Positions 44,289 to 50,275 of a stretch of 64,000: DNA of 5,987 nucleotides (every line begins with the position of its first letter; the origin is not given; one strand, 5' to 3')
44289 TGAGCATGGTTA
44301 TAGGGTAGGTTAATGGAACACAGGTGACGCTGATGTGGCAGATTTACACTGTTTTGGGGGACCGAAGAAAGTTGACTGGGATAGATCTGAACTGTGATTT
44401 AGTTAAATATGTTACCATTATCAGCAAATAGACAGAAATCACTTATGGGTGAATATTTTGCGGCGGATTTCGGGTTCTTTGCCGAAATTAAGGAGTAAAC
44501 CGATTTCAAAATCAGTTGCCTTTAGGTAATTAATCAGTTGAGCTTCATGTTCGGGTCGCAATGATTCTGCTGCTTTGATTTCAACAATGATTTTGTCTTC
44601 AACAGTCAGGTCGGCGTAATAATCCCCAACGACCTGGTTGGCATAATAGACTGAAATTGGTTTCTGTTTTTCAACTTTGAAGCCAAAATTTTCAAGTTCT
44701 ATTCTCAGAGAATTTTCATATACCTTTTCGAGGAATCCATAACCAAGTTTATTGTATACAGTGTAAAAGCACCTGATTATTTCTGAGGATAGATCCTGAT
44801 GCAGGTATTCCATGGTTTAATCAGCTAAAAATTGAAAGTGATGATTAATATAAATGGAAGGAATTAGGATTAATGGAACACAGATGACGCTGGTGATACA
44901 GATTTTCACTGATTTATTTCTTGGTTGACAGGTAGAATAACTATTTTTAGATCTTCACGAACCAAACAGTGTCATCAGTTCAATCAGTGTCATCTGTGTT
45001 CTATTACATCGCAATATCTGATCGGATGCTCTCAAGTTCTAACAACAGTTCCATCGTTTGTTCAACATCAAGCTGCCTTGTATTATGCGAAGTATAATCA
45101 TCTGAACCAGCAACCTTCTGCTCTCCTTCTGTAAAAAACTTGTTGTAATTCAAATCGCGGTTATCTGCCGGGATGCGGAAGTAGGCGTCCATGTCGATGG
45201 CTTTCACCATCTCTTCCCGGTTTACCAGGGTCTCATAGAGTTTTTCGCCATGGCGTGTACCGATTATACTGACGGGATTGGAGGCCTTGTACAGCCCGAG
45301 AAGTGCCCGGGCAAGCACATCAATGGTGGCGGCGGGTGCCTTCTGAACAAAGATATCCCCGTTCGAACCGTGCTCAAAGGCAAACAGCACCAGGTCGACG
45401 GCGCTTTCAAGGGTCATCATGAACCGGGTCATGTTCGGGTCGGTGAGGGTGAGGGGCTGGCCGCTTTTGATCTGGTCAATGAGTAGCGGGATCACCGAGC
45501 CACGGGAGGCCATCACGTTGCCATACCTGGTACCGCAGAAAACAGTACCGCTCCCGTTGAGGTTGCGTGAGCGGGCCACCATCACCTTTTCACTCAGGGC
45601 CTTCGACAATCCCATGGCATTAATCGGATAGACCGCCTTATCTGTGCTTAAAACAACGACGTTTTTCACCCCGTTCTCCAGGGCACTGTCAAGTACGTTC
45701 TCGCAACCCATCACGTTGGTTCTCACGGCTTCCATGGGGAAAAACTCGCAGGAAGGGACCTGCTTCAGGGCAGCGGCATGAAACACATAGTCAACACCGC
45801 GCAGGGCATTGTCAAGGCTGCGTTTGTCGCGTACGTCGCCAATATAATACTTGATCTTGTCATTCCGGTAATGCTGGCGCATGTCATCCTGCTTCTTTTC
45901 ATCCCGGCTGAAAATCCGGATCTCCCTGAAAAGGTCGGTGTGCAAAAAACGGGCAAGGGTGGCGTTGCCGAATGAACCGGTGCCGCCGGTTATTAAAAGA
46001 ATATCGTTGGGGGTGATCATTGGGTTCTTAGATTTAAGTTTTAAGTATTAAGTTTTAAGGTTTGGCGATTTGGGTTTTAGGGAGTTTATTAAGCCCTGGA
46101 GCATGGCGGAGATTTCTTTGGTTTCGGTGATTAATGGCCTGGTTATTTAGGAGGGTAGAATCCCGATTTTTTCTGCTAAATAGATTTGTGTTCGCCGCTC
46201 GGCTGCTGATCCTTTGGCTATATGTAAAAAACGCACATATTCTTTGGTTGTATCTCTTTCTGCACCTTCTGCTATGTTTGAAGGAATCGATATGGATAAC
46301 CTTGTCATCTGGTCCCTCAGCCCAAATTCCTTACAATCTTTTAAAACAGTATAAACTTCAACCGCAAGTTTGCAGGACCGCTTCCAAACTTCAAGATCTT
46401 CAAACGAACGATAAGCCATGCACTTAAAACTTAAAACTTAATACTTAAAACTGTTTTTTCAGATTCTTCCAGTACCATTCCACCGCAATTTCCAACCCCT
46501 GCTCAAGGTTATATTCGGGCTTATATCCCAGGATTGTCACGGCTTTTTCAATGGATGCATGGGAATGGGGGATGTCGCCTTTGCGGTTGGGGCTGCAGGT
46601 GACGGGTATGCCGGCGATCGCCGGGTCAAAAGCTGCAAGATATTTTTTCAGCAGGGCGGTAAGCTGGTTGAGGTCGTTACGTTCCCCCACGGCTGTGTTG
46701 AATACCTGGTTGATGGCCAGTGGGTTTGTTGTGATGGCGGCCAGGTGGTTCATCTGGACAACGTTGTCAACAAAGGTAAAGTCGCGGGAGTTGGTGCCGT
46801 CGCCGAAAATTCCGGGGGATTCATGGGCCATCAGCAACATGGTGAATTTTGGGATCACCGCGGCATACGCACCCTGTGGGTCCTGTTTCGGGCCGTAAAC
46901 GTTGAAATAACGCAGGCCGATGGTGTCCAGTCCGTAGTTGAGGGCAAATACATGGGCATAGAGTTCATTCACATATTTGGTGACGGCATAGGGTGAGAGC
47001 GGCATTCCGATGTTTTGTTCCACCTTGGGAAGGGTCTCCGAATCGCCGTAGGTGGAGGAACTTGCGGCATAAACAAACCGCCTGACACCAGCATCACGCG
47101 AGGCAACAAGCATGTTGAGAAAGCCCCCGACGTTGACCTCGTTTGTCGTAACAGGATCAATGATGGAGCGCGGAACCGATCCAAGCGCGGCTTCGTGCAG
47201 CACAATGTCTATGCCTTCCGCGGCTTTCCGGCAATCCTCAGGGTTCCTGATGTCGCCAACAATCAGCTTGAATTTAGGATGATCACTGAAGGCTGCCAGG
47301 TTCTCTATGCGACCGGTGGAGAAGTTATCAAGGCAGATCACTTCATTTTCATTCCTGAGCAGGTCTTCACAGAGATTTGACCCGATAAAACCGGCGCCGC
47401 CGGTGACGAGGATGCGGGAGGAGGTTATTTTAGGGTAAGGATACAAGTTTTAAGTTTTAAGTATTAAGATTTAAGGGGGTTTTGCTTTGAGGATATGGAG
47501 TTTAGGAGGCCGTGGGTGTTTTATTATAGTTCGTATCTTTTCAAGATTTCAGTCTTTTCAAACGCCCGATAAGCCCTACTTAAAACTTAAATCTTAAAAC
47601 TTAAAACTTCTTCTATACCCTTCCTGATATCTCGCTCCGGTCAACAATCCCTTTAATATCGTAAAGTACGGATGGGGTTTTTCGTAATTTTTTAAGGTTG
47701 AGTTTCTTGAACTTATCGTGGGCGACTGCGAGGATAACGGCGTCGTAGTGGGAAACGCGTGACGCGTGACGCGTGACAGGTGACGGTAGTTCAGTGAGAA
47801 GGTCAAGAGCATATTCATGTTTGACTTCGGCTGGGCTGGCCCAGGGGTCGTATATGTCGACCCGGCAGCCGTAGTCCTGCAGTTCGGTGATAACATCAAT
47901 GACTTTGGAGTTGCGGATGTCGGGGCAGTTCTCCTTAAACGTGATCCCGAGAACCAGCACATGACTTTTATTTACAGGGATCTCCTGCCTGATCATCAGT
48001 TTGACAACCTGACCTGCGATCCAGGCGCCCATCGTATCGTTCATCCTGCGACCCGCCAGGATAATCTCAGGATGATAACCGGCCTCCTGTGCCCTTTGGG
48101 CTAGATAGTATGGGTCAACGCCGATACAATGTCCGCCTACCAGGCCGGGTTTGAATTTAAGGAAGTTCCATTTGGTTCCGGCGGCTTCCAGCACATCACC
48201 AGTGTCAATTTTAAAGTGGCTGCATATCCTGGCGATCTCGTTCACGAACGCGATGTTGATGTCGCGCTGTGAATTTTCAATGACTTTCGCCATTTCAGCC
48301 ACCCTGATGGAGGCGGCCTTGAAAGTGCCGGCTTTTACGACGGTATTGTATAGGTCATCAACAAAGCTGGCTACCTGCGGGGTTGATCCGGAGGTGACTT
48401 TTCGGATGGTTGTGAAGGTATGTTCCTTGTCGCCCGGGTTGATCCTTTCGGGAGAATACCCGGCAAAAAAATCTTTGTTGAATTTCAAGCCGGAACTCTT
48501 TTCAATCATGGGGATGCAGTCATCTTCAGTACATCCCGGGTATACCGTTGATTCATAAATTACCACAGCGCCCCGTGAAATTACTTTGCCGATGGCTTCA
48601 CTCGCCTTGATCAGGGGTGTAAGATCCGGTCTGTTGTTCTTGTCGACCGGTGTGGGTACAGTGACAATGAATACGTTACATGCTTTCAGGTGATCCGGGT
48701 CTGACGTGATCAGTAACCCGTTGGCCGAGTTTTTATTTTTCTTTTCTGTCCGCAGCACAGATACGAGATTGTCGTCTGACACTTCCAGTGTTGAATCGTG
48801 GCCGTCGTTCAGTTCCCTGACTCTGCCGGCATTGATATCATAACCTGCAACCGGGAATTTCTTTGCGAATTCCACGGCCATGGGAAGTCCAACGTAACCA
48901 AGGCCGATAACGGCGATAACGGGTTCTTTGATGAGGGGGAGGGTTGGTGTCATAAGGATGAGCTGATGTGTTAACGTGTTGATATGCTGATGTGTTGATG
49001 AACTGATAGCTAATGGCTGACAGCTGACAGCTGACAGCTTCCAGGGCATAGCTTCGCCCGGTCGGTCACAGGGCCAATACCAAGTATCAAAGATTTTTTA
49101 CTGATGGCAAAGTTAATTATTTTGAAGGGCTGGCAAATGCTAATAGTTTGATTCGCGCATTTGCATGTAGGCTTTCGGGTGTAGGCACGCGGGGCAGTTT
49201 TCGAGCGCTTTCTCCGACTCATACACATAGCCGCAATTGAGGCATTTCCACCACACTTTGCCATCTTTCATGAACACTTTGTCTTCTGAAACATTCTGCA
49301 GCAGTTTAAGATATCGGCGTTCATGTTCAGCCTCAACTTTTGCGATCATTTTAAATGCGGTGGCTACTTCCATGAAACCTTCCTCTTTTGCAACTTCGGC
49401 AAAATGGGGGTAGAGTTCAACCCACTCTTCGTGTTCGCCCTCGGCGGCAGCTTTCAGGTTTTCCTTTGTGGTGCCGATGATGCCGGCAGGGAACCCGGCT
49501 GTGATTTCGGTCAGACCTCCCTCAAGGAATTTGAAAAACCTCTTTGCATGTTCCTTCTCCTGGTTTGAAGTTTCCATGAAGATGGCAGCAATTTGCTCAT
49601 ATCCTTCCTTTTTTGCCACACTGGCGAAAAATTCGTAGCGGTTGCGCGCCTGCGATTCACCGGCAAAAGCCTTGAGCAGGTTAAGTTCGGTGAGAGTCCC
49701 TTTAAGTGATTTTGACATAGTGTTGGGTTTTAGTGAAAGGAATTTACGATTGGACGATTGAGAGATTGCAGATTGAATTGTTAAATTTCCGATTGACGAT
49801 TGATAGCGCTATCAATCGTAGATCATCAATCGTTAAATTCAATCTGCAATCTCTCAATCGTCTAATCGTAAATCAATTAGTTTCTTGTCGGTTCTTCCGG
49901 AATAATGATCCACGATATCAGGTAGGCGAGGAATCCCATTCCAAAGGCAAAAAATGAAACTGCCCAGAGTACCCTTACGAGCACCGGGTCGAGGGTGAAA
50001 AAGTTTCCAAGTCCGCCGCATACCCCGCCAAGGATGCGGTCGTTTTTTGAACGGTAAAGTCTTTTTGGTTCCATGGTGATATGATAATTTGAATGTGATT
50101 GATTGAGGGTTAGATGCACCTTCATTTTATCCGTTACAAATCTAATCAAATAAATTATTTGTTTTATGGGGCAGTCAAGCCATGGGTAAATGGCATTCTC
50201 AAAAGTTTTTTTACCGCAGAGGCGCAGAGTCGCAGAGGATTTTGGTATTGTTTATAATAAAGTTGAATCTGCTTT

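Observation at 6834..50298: A structural superfamily of intergenic hairpins whose stems co-vary: (A)ACCRC-[CNNAG units]...[CTNNG units]-GYGGT(T)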

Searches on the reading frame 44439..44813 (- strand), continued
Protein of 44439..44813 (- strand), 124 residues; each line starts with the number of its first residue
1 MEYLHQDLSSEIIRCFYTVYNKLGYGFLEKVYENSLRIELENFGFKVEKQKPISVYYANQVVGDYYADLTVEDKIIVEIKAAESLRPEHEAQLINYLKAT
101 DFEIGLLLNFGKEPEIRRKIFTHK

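Call 119: fold_search(model_id=the predicted structure, library=pdb)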
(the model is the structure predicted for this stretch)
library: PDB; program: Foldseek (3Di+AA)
matches with E <= 10: 463; with E <= 0.001: 4
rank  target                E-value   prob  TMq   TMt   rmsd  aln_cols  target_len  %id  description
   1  4ic1_B                2.7e-04  1.00  0.59  0.39   3.3       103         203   20  Crystal structure of SSO0001 (released 2013-01-16)
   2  3syy                  4.0e-04  1.00  0.51  0.35   3.7       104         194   14  Crystal Structure of an alkaline exonuclease (LHK-Exo) from Laribacter hongkongensis (released 2012-02-15)
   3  4ic1_G                4.3e-04  1.00  0.59  0.38   3.4       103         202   21  Crystal structure of SSO0001 (released 2013-01-16)
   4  4ic1_A                5.2e-04  1.00  0.59  0.39   3.4       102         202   20  Crystal structure of SSO0001 (released 2013-01-16)
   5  2wiw_A                1.4e-03  1.00  0.46  0.48   6.6       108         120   17  Crystal structures of Holliday junction resolvases from Archaeoglobus fulgidus bound to DNA substrate (released 2009-05-26)
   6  4ic1_D                2.0e-03  1.00  0.56  0.36   3.9       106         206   20  Crystal structure of SSO0001 (released 2013-01-16)
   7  6m9k_B                2.0e-03  1.00  0.53  0.32  13.6       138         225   14  Crystal structure of lambda exonuclease in complex with the Red beta C-terminal domain (released 2019-01-02)
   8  3slp_A                2.6e-03  1.00  0.54  0.32  13.6       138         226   14  Crystal Structure of Lambda Exonuclease in Complex with a 12 BP Symmetric DNA Duplex (released 2011-07-20)
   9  3sz4                  3.4e-03  1.00  0.50  0.33  11.5       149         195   13  Crystal Structure of LHK-Exo in complex with dAMP (released 2012-02-15)
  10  5zyv_A                5.4e-03  0.90  0.37  0.27  11.7       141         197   14  Crystal structure of human MGME1 with single strand DNA2 and Ca2+ (released 2018-09-19)
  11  8xa9_B                6.6e-03  0.96  0.48  0.31  12.9       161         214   14  Human MGME1 in complex with 5'-overhang DNA (released 2024-03-20)
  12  3sm4_C                6.6e-03  0.91  0.42  0.26  14.9       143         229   13  Crystal Structure of the K131A Mutant of Lambda Exonuclease in Complex with a 5'-Phosphorylated 14-mer/12-mer Duplex a (released 2011-07-20)
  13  2wiw_B                8.5e-03  0.98  0.44  0.43   6.2       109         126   16  Crystal structures of Holliday junction resolvases from Archaeoglobus fulgidus bound to DNA substrate (released 2009-05-26)
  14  7zrz_CP1              8.5e-03  0.87  0.37  0.23   8.7       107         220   13  Structure of the human tRNA splicing endonuclease defines substrate recognition (released 2023-05-17)
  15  8xa9_A                1.2e-02  0.97  0.52  0.32  12.8       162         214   14  Human MGME1 in complex with 5'-overhang DNA (released 2024-03-20)
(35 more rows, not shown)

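Call 120: search_protein_families(library=padloc, proteins=[window:44439-44813:-, L452:2984-3343:+], max_evalue=0.01)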
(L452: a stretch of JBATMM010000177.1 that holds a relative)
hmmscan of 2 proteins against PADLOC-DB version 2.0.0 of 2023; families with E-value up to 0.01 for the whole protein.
window:44439-44813:- (124 aa): 1 family
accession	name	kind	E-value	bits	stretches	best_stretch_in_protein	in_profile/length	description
PDLC01250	Cas4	-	0.0084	14.4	1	53-100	56-101/168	"CAS-I,CAS-II,CAS-III,CAS-IV,CAS-V,CAS-VI; acquisition_associated"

L452:2984-3343:+ (120 aa): 0 families

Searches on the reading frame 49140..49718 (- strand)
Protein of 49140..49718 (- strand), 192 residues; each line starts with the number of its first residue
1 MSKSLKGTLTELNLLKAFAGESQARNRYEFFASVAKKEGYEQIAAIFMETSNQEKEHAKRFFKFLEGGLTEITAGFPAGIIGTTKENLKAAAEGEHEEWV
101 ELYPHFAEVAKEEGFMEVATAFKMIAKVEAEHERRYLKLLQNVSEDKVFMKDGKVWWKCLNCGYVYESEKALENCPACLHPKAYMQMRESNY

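Call 21: search_protein_families(library=pfam, proteins=[window:49140-49718:-])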
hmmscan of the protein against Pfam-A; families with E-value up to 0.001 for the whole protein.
window:49140-49718:- (192 aa): 4 families
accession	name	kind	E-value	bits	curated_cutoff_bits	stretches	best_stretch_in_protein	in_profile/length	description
PF02915.23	Rubrerythrin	-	4.8e-30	105.2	22.8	1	13-140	2-137/137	Rubrerythrin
PF21349.2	RUBY_RBDX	-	2.3e-11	43.4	26.5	1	157-184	1-28/30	Rubrerythrin, rubredoxin-like domain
PF00210.30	Ferritin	-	8.6e-07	29.4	24.5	1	14-143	4-139/142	Ferritin-like domain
PF23458.2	DUF7130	-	0.0001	22.5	35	1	128-185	27-83/89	Domain of unknown function (DUF7130)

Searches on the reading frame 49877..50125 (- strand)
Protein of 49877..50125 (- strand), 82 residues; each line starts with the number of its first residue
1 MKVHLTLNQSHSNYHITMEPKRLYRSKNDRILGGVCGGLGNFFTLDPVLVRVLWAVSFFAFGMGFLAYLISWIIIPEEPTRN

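Call 66: search_protein_families(library=ncbifam, proteins=[window:49877-50125:-], max_evalue=0.01)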
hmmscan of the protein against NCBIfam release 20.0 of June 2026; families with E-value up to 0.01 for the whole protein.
window:49877-50125:- (82 aa): 2 families
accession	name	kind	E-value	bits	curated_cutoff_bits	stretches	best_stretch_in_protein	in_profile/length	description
TIGR02978.1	phageshock_pspC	equivalog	1.8e-13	50.4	104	1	21-80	2-63/121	envelope stress response membrane protein PspC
NF007973.0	PRK10697.1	equivalog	1.3e-07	31.5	136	1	17-74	4-63/119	envelope stress response membrane protein PspC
